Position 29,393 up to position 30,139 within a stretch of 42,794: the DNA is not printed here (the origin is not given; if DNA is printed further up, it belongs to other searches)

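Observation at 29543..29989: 148-aa lipoprotein that looks like a membrane-proximal-domain-only remnant of an RND adaptor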

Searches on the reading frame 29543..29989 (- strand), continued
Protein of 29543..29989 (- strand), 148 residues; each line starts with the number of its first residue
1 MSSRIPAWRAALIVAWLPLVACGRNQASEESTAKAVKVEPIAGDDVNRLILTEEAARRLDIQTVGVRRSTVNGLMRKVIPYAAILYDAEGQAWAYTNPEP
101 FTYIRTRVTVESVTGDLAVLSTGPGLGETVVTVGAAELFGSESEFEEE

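Call 26: search_protein_families(library=pfam, proteins=[P0150, P0153, P0137, P0139, P0124, P0169, P0163, P0162, P0128], max_evalue=1)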
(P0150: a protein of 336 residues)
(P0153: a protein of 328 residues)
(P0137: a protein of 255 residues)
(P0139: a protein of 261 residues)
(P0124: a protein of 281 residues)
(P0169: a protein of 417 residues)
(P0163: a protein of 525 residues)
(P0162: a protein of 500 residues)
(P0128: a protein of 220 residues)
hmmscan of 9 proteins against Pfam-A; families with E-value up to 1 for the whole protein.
P0150 (336 aa): 7 families
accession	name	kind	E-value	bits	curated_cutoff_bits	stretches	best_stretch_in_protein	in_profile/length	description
PF13437.12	HlyD_3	-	3e-12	47.6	22.2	2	143-199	5-62/106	HlyD family secretion protein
PF16576.10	HlyD_D23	-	5.9e-12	45.8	30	1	125-196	96-167/214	Barrel-sandwich domain of CusB or HlyD membrane-fusion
PF13533.13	Biotin_lipoyl_2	-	0.00031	20.9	29.8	0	150-168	13-31/32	Biotin-lipoyl like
PF00364.28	Biotin_lipoyl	-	0.0017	18.6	22.1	0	149-168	17-36/73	Biotin-requiring enzyme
PF05896.17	NQRA_N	-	0.012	16.3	25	0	148-191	39-81/94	NqrA N-terminal barrel-sandwich hybrid domain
PF13375.12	RnfC_N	-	0.013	15.9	25.6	0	73-100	50-79/101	RnfC Barrel sandwich hybrid domain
PF01551.29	Peptidase_M23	-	0.27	11.9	28.7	0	98-119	16-37/96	Peptidase family M23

P0153 (328 aa): 4 families
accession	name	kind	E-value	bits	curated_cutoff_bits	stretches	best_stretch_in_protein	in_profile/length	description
PF16576.10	HlyD_D23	-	8.6e-11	42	30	1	117-238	88-209/214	Barrel-sandwich domain of CusB or HlyD membrane-fusion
PF13437.12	HlyD_3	-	1.6e-09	38.9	22.2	1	152-234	14-97/106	HlyD family secretion protein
PF00364.28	Biotin_lipoyl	-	0.16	12.3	22.1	0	146-168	9-36/73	Biotin-requiring enzyme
PF01333.25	Apocytochr_F_C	-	0.19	12.3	30.4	0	126-165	24-60/118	Apocytochrome F, C-terminal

P0137 (255 aa): 3 families
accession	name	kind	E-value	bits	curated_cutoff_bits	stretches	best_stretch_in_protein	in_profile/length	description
PF13437.12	HlyD_3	-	0.021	16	22.2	0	70-121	9-59/106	HlyD family secretion protein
PF22186.1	HI1480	-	0.062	13.9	24.5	1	66-105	95-134/144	Hypothetical protein HI1480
PF13627.12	LptM_cons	-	0.083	13.2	27.3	1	10-25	2-17/23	LPS-assembly lipoprotein LptM, conserved region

P0139 (261 aa): 2 families
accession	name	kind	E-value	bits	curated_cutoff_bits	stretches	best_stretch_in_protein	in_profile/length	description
PF13437.12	HlyD_3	-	0.0054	17.9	22.2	1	86-121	28-64/106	HlyD family secretion protein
PF16576.10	HlyD_D23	-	0.0061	16.3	30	1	86-116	137-167/214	Barrel-sandwich domain of CusB or HlyD membrane-fusion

P0124 (281 aa): 0 families

P0169 (417 aa): 0 families

P0163 (525 aa): 0 families

P0162 (500 aa): 2 families
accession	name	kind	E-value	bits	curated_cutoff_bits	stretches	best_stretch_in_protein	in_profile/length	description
PF13437.12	HlyD_3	-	0.026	15.7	22.2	1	59-121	8-65/106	HlyD family secretion protein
PF21347.3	DUF3108_like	-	0.069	13.4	27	1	422-470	136-188/199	DUF3108-like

P0128 (220 aa): 3 families
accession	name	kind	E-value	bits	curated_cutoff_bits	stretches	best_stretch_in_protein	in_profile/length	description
PF21784.3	Bflower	-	0.0013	19.5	25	1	158-201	3-46/116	4-fold beta flower protein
PF16339.10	DUF4969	-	0.064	14.1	31.4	1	3-54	3-54/79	Domain of unknown function (DUF4969)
PF20737.2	Glyco_hydro127C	-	0.15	12.3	23.7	0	63-93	39-69/71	Glycoside hydrolase family 127 C-terminal domain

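Call 27: find_encoding_contigs(protein=window:29543-29989:-, flank=10000, max_places=3)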
Protein window:29543-29989:- (148 aa): no gene with exactly this product is on record in the collection.

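Call 28: find_encoding_contigs(protein=P0112, flank=10000, max_places=2)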
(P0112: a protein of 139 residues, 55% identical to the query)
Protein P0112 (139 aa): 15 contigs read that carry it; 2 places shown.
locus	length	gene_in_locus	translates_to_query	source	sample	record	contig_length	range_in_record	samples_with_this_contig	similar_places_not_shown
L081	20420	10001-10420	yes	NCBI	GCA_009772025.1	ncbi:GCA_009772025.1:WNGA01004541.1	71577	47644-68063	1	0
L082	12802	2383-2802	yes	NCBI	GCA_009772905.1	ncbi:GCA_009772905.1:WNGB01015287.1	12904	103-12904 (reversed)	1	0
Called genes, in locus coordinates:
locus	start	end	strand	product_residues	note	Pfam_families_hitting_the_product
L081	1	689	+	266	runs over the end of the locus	PF01012:ETF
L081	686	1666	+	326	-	PF01012:ETF, PF00766:ETF_alpha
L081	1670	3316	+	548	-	PF00890:FAD_binding_2 (faint), PF01266:DAO (faint), PF01946:Thi4 (faint), PF21162:ETFQO_UQ-bd, PF05187:Fer4_ETF_QO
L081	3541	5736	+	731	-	PF19313:DUF5916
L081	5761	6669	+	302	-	-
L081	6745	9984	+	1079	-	PF00873:ACR_tran, PF02355:SecD_SecF_C (weak)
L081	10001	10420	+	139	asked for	-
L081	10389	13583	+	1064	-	PF00873:ACR_tran, PF03176:MMPL (weak), PF02355:SecD_SecF_C (faint)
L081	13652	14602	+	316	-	PF00005:ABC_tran, PF13304:AAA_21 (faint)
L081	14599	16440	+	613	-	PF01061:ABC2_membrane (weak), PF12679:ABC2_membrane_2, PF12730:ABC2_membrane_4 (weak), PF13346:ABC2_membrane_5 (faint), PF12698:ABC2_membrane_3 (weak), PF12679:ABC2_membrane_2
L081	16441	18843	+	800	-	PF12679:ABC2_membrane_2, PF12730:ABC2_membrane_4 (weak), PF13346:ABC2_membrane_5 (faint), PF12698:ABC2_membrane_3, PF12679:ABC2_membrane_2, PF12698:ABC2_membrane_3 (weak)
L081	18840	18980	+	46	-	-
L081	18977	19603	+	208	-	-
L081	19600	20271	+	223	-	-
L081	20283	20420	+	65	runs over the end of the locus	-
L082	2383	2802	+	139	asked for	-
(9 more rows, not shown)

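Call 29: find_encoding_contigs(protein=P0106, flank=10000, max_places=2)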
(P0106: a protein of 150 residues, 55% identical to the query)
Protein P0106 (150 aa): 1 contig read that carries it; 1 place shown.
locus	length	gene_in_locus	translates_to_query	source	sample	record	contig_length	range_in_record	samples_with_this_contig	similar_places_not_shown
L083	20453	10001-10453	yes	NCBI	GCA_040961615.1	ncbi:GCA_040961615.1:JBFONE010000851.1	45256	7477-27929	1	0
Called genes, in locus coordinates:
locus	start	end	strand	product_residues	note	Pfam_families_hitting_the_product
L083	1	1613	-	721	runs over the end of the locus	PF13229:Beta_helix, PF05048:NosD, PF22842:Pel9A-like_beta_helix, PF13229:Beta_helix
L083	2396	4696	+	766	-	PF13174:TPR_6 (faint), PF00512:HisKA, PF02518:HATPase_c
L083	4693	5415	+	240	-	PF00072:Response_reg, PF00486:Trans_reg_C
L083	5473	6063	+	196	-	PF18914:DUF5666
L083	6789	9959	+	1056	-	PF00873:ACR_tran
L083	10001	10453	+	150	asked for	-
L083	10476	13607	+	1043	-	PF00873:ACR_tran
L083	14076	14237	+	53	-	-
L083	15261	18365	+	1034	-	PF00873:ACR_tran, PF02355:SecD_SecF_C (weak)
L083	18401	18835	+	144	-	-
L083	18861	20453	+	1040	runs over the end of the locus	PF00873:ACR_tran, PF03176:MMPL (faint), PF02355:SecD_SecF_C (faint)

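Call 52: find_encoding_contigs(protein=P0150, flank=8000, max_places=2)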
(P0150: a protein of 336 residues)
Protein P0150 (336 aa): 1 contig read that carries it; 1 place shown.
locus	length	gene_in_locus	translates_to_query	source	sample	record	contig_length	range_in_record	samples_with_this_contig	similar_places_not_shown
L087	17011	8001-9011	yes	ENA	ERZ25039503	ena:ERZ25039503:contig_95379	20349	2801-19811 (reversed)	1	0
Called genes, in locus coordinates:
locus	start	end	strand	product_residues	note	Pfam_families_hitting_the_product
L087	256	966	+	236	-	PF00072:Response_reg, PF00486:Trans_reg_C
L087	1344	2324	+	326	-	PF00873:ACR_tran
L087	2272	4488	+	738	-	PF00873:ACR_tran, PF02355:SecD_SecF_C (faint)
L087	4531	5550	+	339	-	PF00005:ABC_tran, PF13304:AAA_21 (faint)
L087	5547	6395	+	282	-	PF12679:ABC2_membrane_2, PF01061:ABC2_membrane (weak), PF12730:ABC2_membrane_4 (weak)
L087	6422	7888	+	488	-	PF12730:ABC2_membrane_4 (weak), PF13346:ABC2_membrane_5 (weak), PF12679:ABC2_membrane_2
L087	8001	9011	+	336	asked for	PF25919:BSH_CusB (faint)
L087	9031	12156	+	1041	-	PF00873:ACR_tran, PF02355:SecD_SecF_C (faint)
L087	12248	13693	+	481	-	-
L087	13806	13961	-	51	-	-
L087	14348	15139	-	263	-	-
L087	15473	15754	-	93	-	PF13613:HTH_Tnp_4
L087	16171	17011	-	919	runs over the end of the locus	PF18676:MBG_2, PF18887:MBG_3, PF18657:YDG, PF04203:Sortase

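Call 53: find_encoding_contigs(protein=P0169, flank=8000, max_places=2)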
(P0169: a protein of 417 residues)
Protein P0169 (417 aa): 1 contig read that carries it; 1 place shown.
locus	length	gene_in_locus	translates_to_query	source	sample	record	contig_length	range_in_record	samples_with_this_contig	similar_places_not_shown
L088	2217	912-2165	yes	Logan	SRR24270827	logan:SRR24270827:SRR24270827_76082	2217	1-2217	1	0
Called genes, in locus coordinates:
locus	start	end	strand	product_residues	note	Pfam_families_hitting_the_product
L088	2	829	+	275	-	?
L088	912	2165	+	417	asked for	-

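Call 62: search_protein_families(library=pfam, alignment_id=A1, max_evalue=10)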
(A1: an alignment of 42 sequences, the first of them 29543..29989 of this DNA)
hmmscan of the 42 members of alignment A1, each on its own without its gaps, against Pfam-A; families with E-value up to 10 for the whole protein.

A. member 1, window:29543-29989:- (148 aa): 0 families

B. families by the number of members that match (of 42 scanned): 15 families
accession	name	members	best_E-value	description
PF13627.12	LptM_cons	5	0.0052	LPS-assembly lipoprotein LptM, conserved region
PF18342.7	LytB_SH3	5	0.0097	Endo-beta-N-acetylglucosaminidase LytB SH3 domain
PF19601.4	DUF6106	4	0.12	Family of unknown function (DUF6106)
PF06223.18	Phage_tail_T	2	0.068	Minor tail protein T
PF11213.13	DUF3006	1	0.025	Protein of unknown function (DUF3006)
PF07398.16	MDMPI_C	1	0.067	MDMPI C-terminal domain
PF15683.10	TDRP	1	0.083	Testis development-related protein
PF13064.11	DUF3927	1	0.085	Protein of unknown function (DUF3927)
PF20579.4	LapA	1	0.12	LapA domain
PF01238.27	PMI_typeI_C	1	0.18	Phosphomannose isomerase type I C-terminal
PF13497.11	DUF4121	1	0.19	Domain of unknown function (DUF4121)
PF16339.10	DUF4969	1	0.2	Domain of unknown function (DUF4969)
PF10913.13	DUF2706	1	0.2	Protein of unknown function (DUF2706)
PF14408.11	Actino_peptide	1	0.22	Ribosomally synthesised peptide in actinomycetes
PF17406.7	Nrap_D5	1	0.24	Nrap protein PAP/OAS1-like domain 5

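Call 63: find_homologous_proteins(query=P0169, max_evalue=1e-20)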
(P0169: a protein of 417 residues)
Query P0169 (417 aa): 3411 proteins with E <= 1e-20 among 8000 candidates; the best 120 are listed.
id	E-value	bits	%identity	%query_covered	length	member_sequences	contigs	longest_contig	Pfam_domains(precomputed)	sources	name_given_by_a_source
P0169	9.3e-282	952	100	100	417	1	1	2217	-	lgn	-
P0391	1.9e-243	826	71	61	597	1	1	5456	-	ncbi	-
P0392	1.4e-242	823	67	70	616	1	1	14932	-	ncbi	-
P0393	1.6e-241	820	85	100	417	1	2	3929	-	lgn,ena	-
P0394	3.4e-240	815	85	100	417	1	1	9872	-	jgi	jgi:hypothetical protein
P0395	5.0e-237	805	72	60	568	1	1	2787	-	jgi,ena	-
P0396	1.3e-233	794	71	60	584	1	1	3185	-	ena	-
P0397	5.5e-232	788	70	61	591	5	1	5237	-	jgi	jgi:hypothetical protein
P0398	1.3e-231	787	71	60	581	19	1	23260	-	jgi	jgi:hypothetical protein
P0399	2.7e-231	786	70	61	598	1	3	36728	-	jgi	jgi:hypothetical protein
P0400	3.9e-231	785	72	60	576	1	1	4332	-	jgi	jgi:uncharacterized protein YbaA (DUF1428 family)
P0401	8.3e-231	784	70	61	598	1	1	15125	-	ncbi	-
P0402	8.4e-230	781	69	63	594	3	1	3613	-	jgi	jgi:uncharacterized protein YbaA (DUF1428 family)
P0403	9.9e-229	778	71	60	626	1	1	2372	-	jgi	jgi:uncharacterized protein YbaA (DUF1428 family)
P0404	1.6e-228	777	69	61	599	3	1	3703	-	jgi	jgi:hypothetical protein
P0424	3.5e-221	753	81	98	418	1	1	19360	-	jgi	-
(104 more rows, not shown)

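Call 65: find_encoding_contigs(protein=P0424, flank=9000, max_places=2)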
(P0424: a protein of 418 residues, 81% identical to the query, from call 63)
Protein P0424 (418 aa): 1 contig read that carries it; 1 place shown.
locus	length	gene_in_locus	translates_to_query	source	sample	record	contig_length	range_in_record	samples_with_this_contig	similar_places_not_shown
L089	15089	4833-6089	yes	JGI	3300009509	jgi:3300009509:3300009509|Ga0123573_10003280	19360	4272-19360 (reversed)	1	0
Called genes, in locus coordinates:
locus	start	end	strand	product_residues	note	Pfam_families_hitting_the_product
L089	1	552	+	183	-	?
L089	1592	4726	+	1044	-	PF00873:ACR_tran, PF02355:SecD_SecF_C (faint)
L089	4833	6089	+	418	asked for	-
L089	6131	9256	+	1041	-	PF00873:ACR_tran, PF02355:SecD_SecF_C (faint)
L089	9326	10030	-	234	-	-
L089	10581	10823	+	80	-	-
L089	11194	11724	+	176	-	PF01636:APH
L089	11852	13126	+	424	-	PF00155:Aminotran_1_2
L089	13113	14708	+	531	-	PF00732:GMC_oxred_N (faint), PF00890:FAD_binding_2 (faint), PF01266:DAO (faint), PF13450:NAD_binding_8 (weak), PF05199:GMC_oxred_C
